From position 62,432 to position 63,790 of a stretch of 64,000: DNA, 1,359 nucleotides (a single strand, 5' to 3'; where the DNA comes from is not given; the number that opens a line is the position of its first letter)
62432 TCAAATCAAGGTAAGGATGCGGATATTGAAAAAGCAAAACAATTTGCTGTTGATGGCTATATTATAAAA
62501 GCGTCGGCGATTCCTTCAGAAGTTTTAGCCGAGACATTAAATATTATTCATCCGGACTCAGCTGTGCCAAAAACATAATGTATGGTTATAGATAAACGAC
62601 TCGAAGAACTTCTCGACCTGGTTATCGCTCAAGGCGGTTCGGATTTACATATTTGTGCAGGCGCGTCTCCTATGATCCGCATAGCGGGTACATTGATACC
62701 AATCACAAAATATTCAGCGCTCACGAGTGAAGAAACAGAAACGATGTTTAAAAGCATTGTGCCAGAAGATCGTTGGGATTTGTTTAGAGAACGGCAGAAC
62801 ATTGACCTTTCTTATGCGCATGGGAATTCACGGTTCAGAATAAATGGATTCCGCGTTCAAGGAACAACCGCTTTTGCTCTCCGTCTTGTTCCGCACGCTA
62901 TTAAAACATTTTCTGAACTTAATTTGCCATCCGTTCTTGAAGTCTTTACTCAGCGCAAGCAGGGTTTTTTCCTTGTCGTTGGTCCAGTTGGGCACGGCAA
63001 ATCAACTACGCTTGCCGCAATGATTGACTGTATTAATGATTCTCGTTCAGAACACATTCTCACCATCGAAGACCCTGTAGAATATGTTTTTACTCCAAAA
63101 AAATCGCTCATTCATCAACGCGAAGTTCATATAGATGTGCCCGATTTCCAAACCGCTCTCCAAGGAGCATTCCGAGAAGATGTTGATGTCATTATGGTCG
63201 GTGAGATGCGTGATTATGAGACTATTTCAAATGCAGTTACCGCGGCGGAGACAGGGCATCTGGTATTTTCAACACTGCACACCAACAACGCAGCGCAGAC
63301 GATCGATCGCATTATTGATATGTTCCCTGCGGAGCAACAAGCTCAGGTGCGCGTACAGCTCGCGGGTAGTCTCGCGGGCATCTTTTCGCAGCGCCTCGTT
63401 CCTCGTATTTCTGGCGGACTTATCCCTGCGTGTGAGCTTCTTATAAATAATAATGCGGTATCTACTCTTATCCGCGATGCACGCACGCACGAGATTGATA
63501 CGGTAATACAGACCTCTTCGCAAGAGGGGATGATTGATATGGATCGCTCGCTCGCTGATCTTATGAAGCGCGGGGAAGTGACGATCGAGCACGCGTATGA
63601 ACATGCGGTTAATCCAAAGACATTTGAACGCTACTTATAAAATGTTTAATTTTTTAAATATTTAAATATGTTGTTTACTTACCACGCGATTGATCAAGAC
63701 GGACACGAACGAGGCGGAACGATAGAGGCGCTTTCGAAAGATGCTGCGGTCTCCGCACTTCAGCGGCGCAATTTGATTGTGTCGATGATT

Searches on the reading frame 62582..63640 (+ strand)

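Call 101: search_protein_families(library=pfam, proteins=[window:62582-63640:+], max_evalue=0.01)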
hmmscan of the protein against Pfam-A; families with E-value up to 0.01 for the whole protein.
window:62582-63640:+ (352 aa): 5 families
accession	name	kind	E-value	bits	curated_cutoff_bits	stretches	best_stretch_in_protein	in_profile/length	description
PF00437.27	T2SSE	-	1.8e-43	149.1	24.9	1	5-286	10-287/370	Type II/IV secretion system protein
PF25199.1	nSTAND_NTPase5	-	0.0012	19.1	34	0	123-165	37-79/145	Novel STAND NTPase 5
PF09818.15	ABC_ATPase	-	0.0057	16.2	23.2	0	126-153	78-105/283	P-loop domain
PF13401.12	AAA_22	-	0.0065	17.2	27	0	126-156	4-33/130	AAA domain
PF13555.12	AAA_29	-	0.0079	16.4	27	0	122-148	17-43/61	P-loop containing region of AAA domain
